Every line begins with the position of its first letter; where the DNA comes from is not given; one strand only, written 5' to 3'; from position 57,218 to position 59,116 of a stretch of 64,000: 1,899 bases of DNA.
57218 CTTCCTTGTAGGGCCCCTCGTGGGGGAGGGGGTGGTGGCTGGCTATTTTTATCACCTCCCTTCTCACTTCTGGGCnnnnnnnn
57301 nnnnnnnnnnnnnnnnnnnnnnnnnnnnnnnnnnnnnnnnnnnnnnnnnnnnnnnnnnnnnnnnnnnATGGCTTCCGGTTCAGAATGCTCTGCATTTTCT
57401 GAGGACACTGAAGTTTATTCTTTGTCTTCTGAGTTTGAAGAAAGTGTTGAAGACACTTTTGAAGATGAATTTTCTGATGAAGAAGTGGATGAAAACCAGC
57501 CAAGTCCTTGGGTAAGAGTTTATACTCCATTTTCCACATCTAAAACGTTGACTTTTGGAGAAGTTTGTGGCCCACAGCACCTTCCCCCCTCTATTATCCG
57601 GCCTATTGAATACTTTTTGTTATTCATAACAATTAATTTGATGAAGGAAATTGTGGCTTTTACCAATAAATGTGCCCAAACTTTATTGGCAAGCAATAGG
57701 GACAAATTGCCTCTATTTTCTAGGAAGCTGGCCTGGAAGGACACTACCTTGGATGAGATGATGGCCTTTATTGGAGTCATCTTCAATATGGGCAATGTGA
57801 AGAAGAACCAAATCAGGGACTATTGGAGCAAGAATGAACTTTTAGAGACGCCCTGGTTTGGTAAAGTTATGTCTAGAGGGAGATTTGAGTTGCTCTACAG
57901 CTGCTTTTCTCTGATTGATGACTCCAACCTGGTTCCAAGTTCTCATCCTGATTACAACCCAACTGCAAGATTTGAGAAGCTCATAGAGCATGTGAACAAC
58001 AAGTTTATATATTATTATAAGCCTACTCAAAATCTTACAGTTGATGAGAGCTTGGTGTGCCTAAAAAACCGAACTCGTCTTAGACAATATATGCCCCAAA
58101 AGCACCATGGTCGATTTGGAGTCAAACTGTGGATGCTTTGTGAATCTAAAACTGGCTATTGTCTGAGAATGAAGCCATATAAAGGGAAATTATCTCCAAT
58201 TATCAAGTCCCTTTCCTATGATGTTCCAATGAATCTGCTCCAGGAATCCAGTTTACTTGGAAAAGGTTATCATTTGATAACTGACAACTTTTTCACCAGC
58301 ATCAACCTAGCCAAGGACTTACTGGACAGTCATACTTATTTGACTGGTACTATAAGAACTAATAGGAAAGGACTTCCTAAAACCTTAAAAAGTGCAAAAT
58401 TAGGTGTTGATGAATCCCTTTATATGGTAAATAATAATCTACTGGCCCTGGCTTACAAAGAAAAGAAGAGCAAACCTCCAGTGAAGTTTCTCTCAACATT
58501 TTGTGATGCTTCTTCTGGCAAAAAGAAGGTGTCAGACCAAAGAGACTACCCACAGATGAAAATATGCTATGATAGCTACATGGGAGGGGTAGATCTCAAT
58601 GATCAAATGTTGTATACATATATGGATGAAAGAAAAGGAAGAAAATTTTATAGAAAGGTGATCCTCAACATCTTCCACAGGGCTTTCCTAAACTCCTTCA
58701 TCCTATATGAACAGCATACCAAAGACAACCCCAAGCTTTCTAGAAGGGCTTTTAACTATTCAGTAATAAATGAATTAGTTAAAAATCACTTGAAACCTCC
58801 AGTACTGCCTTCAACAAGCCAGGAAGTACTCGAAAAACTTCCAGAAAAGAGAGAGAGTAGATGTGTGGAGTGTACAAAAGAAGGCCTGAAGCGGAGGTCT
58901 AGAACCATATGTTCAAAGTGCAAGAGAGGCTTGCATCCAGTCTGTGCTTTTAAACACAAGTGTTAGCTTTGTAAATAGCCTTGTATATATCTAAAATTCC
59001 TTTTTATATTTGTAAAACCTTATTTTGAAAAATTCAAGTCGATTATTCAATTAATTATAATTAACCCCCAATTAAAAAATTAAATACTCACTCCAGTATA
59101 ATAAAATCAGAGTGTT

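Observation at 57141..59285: Potentially autonomous piggyBac with intact transposase, inserted at TTAA beside a host exon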

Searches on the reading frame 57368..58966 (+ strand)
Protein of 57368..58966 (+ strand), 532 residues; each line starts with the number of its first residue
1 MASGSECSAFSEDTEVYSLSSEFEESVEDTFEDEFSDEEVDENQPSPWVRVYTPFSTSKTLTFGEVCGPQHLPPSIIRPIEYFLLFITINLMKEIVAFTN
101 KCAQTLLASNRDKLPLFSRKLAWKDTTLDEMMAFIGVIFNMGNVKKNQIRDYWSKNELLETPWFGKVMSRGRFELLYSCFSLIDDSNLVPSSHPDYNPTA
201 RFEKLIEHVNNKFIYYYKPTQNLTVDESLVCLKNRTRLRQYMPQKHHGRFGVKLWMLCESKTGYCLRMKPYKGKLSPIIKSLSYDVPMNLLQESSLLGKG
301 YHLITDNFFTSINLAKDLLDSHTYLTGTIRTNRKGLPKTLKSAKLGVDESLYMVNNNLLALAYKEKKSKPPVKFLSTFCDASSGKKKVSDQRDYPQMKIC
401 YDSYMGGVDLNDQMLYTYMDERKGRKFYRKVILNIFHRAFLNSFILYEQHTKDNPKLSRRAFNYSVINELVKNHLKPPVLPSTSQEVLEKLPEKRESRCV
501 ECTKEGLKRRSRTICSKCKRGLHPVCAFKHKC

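Call 3: search_protein_families(library=pfam, proteins=[window:57368-58963:+], max_evalue=0.01)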
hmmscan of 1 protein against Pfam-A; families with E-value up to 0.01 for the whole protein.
window:57368-58963:+ (532 aa): 1 family
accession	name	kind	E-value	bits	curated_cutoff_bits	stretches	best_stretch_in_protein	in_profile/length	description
PF13843.12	DDE_Tnp_1_7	-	3.7e-71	240.7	22.4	1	79-444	2-349/349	Transposase IS4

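Call 4: search_solved_structures(query=window:57368-58963:+, max_evalue=0.001, show_alignments=2)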
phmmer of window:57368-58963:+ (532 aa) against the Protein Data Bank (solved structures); distinct sequences matched with E-value up to 0.001: 2.
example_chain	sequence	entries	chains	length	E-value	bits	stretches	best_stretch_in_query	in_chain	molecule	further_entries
6x67_C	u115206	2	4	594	6.7e-42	147.1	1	67-521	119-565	Transposase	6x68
9c0f_C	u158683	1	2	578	1.6e-41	145.9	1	99-449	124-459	piggyBat transposase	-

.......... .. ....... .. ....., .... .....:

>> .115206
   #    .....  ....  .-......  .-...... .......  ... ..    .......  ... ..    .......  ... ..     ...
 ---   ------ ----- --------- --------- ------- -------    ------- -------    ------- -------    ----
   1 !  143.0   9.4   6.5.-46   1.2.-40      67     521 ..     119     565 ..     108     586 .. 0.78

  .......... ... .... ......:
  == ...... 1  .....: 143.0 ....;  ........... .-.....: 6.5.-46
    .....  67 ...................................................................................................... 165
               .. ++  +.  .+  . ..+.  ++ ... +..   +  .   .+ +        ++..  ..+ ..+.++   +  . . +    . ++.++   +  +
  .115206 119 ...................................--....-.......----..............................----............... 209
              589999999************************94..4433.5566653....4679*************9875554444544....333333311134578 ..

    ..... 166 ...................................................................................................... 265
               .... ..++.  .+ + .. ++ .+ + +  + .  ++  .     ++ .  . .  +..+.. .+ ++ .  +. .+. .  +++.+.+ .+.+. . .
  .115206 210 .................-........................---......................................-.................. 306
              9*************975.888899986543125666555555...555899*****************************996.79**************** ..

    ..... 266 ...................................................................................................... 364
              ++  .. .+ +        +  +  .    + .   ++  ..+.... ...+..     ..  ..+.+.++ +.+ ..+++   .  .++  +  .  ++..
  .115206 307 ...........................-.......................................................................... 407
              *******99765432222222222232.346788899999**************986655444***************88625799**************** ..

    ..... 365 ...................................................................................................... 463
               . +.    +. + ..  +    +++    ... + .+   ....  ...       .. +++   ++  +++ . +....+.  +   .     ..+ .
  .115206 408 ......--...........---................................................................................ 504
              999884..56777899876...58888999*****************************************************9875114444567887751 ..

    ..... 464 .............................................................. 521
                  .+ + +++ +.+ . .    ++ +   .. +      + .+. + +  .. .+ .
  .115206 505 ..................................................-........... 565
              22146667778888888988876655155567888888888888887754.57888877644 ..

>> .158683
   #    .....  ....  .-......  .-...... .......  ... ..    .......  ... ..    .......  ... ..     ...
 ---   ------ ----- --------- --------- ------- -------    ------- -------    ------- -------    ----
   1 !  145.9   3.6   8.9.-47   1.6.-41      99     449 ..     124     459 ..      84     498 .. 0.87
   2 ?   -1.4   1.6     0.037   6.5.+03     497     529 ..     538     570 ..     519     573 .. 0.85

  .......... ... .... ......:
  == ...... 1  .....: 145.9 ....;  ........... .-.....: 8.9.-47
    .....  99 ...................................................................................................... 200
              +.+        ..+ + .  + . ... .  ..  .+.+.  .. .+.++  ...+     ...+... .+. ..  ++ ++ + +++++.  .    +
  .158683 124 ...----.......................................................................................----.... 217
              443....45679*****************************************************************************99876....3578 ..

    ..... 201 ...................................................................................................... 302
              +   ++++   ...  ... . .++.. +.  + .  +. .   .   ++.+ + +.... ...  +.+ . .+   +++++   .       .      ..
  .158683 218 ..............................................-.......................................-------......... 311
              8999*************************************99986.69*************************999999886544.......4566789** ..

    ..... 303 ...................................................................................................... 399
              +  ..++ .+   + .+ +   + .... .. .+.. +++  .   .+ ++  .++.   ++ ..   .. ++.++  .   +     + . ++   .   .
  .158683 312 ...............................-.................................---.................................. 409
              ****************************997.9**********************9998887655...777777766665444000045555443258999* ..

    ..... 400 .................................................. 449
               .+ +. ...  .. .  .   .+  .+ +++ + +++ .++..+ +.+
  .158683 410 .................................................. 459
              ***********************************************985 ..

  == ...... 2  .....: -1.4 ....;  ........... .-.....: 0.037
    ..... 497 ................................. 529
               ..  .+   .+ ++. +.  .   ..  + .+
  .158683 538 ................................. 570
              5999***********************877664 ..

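Call 7: find_homologous_proteins(query=window:57368-58963:+, max_evalue=1e-10)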
Query window:57368-58963:+ (532 aa): 251 proteins with E <= 1e-10 among 8000 candidates; the best 120 are listed.
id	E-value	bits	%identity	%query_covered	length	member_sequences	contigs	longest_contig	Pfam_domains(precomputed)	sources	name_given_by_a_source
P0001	4.9e-294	994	98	83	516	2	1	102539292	PF13843.13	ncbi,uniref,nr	ncbi:hypothetical protein LAZ67_9002674 [Cordylochernes scorpioides]|uniref:PiggyBac transposable el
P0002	7.3e-290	980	99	80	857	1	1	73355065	PF28514.1,PF13843.13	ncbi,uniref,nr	ncbi:ZKSCAN1 [Cordylochernes scorpioides]|uniref:ZKSCAN1 n=1 Tax=Cordylochernes scorpioides TaxID=51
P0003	1.2e-288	976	97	83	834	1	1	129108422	PF00014.29,PF13843.13,PF13358.13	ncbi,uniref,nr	ncbi:hypothetical protein LAZ67_5003704 [Cordylochernes scorpioides]|uniref:BPTI/Kunitz inhibitor do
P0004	2.1e-276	936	88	93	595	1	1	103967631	PF13843.13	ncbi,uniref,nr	ncbi:hypothetical protein LAZ67_8000264 [Cordylochernes scorpioides]|uniref:PiggyBac transposable el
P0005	1.9e-268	910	93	82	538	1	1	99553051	PF00255.26,PF13843.13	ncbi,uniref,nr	ncbi:ZKSCAN1 [Cordylochernes scorpioides]|uniref:ZKSCAN1 n=1 Tax=Cordylochernes scorpioides TaxID=51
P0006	1.3e-255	867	99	71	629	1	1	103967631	PF00078.33,PF13843.13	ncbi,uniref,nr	ncbi:hypothetical protein LAZ67_8002424 [Cordylochernes scorpioides]|uniref:PiggyBac transposable el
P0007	1.5e-255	867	98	73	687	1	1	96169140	PF13843.13,PF13174.13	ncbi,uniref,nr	ncbi:hypothetical protein LAZ67_11003397 [Cordylochernes scorpioides]|uniref:PiggyBac transposable e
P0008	1.0e-253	861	98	40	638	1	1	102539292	PF00373.24,PF13843.13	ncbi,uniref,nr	ncbi:hypothetical protein LAZ67_9001983 [Cordylochernes scorpioides]|uniref:FERM domain-containing p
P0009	1.8e-247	840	98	71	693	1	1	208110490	PF13843.13,PF01359.25,PF13358.13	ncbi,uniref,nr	ncbi:hypothetical protein LAZ67_2006053 [Cordylochernes scorpioides]|uniref:PiggyBac transposable el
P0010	1.6e-241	821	93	73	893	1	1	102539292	PF00078.33,PF13843.13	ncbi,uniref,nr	ncbi:ZKSCAN1 [Cordylochernes scorpioides]|uniref:ZKSCAN1 n=1 Tax=Cordylochernes scorpioides TaxID=51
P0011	1.9e-210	718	90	68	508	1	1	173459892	PF03564.22,PF13843.13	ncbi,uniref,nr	ncbi:hypothetical protein LAZ67_3005186 [Cordylochernes scorpioides]|uniref:PiggyBac transposable el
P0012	2.2e-167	576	52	99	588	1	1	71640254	PF13843.13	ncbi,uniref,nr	ncbi:hypothetical protein LAZ67_21001916 [Cordylochernes scorpioides]|uniref:PiggyBac transposable e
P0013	2.4e-116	408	41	96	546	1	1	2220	PF13843.13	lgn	-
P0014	7.8e-115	403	45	95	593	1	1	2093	PF13843.13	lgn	-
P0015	4.1e-112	394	40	94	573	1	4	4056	PF13843.13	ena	-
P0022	1.7e-106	375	41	88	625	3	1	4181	PF13843.13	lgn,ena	-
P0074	2.9e-65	239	35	84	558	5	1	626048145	PF13842.13,PF13843.13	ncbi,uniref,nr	ncbi:piggyBac transposable element-derived protein 4-like [Bufo gargarizans]|uniref:piggyBac transpo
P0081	8.3e-62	228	30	88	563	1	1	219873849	PF13842.13,PF13843.13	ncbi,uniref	ncbi:piggyBac transposable element-derived protein 4-like [Dendropsophus ebraccatus]|uniref:piggyBac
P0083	5.0e-60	222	32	81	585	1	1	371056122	PF13842.13,PF13843.13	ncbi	ncbi:LOW QUALITY PROTEIN: piggyBac transposable element-derived protein 4-like [Leptodactylus fuscus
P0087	1.5e-56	210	32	85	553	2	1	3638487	PF13842.13,PF13843.13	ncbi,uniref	ncbi:piggyBac transposable element-derived protein 4-like isoform X1 [Centruroides vittatus]|uniref:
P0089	2.2e-55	207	31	83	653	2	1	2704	PF13842.13,PF13843.13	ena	-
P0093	1.2e-53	201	35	70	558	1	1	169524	PF13842.13,PF13843.13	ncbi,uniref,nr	ncbi:piggyBac transposable element-derived protein 4-like [Centruroides sculpturatus]|uniref:piggyBa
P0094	3.7e-53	199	33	86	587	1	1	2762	PF13842.13,PF13843.13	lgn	-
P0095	1.7e-52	197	30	98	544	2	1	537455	PF13842.13,PF13843.13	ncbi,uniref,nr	ncbi:piggyBac transposable element-derived protein 4-like [Centruroides sculpturatus]|uniref:piggyBa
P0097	5.5e-52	195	32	87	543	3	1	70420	PF13842.13,PF13843.13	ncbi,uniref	ncbi:piggyBac transposable element-derived protein 4-like [Centruroides vittatus]|uniref:piggyBac tr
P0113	3.5e-44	170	32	67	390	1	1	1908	PF13842.13,PF13843.13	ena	-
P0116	2.9e-41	160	28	85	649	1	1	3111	PF13842.13,PF13843.13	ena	-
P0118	2.3e-40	157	34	61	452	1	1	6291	PF13842.13,PF13843.13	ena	-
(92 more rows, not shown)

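Call 10: find_encoding_contigs(protein=window:57368-58966:+, flank=6000, max_places=10)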
Protein window:57368-58966:+ (532 aa): no gene with exactly this product is on record in the collection.

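Call 11: find_encoding_contigs(protein=P0002, flank=6000, max_places=3)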
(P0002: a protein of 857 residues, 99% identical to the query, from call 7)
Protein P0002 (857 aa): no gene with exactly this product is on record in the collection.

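Call 12: find_encoding_contigs(protein=P0006, flank=6000, max_places=3)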
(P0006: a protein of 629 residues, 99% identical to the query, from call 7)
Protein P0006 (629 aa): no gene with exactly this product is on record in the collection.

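Call 13: find_encoding_contigs(protein=P0007, flank=6000, max_places=3)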
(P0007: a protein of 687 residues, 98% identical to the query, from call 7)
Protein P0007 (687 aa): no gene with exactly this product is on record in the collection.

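Call 31: find_related_loci(query=window:57368-58963:+, collection=viral_contigs, flank=3000)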
Query window:57368-58963:+ (532 aa) in viral_contigs; peptide patterns used: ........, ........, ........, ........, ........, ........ (x = any residue, [..] = any of these).
44 stretches matched a pattern, but none encodes a relative of the query by tblastn (E <= 1e-3).

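Call 33: find_encoding_contigs(protein=P0015, flank=3000, max_places=4)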
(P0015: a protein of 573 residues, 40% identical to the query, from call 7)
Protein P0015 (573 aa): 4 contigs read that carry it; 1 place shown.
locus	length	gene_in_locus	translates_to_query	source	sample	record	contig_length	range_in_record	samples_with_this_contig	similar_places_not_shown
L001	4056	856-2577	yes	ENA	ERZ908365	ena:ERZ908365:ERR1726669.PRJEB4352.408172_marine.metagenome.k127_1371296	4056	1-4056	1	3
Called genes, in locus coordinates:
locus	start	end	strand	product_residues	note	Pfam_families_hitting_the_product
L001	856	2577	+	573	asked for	PF13843:DDE_Tnp_1_7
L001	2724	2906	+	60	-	-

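Call 34: find_encoding_contigs(protein=P0022, flank=3000, max_places=3)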
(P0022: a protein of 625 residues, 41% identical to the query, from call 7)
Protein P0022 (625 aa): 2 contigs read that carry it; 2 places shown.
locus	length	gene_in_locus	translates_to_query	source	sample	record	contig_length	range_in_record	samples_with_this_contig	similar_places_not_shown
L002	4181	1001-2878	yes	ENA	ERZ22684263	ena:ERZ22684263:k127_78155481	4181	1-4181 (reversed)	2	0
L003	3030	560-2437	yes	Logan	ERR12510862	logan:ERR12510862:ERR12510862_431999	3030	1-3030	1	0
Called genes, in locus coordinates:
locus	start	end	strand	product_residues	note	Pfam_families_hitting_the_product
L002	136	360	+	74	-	-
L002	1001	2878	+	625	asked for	PF13843:DDE_Tnp_1_7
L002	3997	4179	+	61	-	?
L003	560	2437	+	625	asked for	PF13843:DDE_Tnp_1_7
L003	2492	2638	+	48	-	-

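Call 35: find_encoding_contigs(protein=P0014, flank=3000, max_places=3)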
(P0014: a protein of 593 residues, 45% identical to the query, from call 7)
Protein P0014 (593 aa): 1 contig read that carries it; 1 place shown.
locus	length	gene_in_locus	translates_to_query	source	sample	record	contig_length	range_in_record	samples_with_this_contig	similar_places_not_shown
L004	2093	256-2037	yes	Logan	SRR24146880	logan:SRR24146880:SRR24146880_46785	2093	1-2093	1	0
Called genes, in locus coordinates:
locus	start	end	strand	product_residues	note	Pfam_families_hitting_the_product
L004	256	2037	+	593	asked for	PF13843:DDE_Tnp_1_7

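Call 40: predict_structure(alignment_id=A3)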
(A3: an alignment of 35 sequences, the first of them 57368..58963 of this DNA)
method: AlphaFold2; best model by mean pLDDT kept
length: 532 residues; sequences in the alignment: 35
mean_pLDDT: 85.4   pTM: 0.78
mean pLDDT of the five models: 85.4, 85.3, 84.6, 83.1, 83.0
residues with pLDDT >= 90: 368; 70-90: 72; 50-70: 28; < 50: 64
segments of 3 or more residues with pLDDT < 50: 1-42, 233-249, 481-485
pLDDT, mean of each block of 10 residues (from residue 1): 31 32 38 42 74 90 95 91 97 97 95 93 96 97 89 91 94 94 92 90 96 98 94 43 42 91 97 72 94 97 97 97 98 95 97 97 97 98 80 94 93 75 76 95 97 91 97 80 62 91 93 93 91 82
secondary structure, 60 per line:
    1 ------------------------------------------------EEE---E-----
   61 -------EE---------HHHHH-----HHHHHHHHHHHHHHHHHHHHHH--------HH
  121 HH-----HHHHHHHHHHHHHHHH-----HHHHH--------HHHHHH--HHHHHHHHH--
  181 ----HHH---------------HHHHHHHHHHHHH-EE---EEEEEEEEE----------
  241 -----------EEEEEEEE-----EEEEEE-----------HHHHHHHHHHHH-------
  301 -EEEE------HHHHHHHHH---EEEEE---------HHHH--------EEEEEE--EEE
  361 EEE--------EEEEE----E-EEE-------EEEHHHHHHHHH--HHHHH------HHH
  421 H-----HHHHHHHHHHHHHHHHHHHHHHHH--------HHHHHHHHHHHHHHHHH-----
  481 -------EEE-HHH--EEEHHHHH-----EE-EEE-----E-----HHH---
elements in order: E49-51 H79-83 H89-110 H119-122 H128-143 H149-153 H162-167 H170-178 H203-215 E222-230 E252-259 E265-270 H282-293 E302-305 H312-320 E324-328 H338-341 E350-355 E358-363 E372-376 E383-385 E393-395 H396-404 H407-411 H418-421 H427-450 H459-475 E488-490 E497-499 H500-504 E513-515
